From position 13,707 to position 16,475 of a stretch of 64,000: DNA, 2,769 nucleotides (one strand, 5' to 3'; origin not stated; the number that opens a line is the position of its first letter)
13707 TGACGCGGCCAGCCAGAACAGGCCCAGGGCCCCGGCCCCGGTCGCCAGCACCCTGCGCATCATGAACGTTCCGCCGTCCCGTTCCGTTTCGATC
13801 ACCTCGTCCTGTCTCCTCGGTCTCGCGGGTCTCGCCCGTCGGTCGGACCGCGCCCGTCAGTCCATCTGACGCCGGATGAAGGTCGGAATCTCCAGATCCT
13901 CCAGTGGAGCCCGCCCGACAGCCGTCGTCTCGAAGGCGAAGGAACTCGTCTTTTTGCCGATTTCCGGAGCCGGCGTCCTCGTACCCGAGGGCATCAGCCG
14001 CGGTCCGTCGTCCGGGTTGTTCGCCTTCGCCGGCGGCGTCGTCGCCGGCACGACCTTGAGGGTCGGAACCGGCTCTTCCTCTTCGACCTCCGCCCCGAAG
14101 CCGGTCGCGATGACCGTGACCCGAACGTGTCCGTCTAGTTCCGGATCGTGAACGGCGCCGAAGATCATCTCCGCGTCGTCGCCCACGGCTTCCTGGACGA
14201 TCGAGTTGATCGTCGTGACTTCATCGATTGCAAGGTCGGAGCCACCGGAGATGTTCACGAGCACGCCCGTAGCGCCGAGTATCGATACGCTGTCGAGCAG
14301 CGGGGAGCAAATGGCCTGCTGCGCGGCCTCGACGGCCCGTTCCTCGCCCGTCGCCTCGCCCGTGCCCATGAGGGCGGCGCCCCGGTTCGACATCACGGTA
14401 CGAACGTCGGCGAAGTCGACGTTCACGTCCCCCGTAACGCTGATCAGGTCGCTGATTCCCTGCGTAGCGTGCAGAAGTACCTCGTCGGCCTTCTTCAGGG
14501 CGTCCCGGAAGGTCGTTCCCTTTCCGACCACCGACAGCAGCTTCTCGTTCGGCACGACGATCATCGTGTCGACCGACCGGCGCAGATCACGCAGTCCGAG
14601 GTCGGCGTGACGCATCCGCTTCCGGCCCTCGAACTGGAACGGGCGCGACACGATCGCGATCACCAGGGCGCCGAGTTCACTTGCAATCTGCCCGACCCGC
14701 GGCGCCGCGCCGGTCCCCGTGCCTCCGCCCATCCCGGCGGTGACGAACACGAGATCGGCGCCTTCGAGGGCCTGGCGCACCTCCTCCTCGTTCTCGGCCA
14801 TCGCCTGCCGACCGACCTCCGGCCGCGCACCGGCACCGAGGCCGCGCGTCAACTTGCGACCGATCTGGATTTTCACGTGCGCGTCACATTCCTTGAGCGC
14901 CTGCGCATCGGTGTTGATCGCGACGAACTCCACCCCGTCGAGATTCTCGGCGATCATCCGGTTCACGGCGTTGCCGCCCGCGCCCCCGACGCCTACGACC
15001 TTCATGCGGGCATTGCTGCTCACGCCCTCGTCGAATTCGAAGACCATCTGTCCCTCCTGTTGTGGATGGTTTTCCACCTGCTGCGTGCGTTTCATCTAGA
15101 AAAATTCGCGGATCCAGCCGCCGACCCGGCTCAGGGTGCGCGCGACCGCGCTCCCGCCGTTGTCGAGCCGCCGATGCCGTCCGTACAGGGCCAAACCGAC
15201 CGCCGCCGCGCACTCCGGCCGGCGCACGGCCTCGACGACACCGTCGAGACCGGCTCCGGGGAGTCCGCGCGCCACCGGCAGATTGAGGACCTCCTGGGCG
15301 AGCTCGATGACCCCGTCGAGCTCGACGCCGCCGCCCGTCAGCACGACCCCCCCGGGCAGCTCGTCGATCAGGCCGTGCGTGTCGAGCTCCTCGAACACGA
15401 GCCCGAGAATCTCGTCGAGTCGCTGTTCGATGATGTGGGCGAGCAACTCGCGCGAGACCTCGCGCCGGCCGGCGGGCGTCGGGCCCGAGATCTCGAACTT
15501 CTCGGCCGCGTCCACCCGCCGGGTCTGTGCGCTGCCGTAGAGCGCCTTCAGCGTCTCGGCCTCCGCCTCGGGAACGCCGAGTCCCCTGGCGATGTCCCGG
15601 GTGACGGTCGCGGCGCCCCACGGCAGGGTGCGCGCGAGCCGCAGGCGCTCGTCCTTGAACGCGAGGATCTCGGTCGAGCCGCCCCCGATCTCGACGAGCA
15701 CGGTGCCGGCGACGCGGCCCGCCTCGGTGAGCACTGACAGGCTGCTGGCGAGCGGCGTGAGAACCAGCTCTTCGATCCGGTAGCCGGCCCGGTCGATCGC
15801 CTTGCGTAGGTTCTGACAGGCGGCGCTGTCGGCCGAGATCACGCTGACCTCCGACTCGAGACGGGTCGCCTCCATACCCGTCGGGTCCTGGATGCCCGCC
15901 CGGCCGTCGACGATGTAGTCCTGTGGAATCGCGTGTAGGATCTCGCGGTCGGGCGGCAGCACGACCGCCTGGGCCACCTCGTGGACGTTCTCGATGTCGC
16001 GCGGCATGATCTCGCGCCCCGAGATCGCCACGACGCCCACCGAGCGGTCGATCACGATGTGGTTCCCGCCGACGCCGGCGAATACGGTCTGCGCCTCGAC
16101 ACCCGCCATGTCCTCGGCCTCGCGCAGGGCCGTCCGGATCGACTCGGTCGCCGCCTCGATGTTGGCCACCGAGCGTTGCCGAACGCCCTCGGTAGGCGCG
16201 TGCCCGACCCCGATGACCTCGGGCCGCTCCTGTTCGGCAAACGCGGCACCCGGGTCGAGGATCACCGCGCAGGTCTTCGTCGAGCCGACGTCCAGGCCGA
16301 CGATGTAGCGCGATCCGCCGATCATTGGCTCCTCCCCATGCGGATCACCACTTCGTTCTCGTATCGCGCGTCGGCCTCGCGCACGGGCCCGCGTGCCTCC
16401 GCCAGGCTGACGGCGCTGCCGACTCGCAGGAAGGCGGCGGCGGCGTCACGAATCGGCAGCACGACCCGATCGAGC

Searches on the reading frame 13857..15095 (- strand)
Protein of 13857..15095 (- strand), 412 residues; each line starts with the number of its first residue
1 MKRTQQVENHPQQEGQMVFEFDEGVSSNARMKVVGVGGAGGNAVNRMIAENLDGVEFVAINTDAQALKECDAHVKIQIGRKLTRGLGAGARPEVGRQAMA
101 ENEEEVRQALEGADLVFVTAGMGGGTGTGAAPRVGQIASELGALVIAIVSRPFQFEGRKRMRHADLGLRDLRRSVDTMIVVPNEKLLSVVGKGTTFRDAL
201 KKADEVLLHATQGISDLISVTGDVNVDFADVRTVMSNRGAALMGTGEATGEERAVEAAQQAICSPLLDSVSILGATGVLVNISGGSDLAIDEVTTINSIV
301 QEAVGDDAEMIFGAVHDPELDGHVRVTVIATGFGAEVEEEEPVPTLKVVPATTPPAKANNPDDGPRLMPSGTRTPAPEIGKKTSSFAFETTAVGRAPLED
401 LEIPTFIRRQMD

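Call 22: search_protein_families(library=pfam, proteins=[window:13857-15095:-], max_evalue=0.0001)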
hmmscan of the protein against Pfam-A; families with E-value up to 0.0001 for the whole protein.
window:13857-15095:- (412 aa): 2 families
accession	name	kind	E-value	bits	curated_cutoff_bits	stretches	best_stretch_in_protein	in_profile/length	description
PF00091.31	Tubulin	-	3.3e-50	171.5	33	1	31-190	2-189/190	Tubulin/FtsZ family, GTPase domain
PF12327.13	FtsZ_C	-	3e-32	111.2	27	1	239-333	1-94/95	FtsZ family, C-terminal domain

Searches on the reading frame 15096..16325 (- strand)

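Call 22: search_protein_families(library=pfam, proteins=[window:15096-16325:-], max_evalue=0.0001)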
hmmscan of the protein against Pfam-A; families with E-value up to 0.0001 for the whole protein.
window:15096-16325:- (409 aa): 4 families
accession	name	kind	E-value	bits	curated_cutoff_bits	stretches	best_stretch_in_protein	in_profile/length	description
PF14450.12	FtsA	-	8.2e-34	117.1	31.8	2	209-377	1-127/127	Cell division protein FtsA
PF02491.25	SHS2_FTSA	-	2.9e-25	88.9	25.4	1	87-163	1-78/79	SHS2 domain inserted in FTSA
PF06723.19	MreB_Mbl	-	6.1e-06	25.7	27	1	171-352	110-302/327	MreB/Mbl protein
PF01869.26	BcrAD_BadFG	-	3.2e-05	24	31.5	1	9-87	1-74/271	BadF/BadG/BcrA/BcrD ATPase family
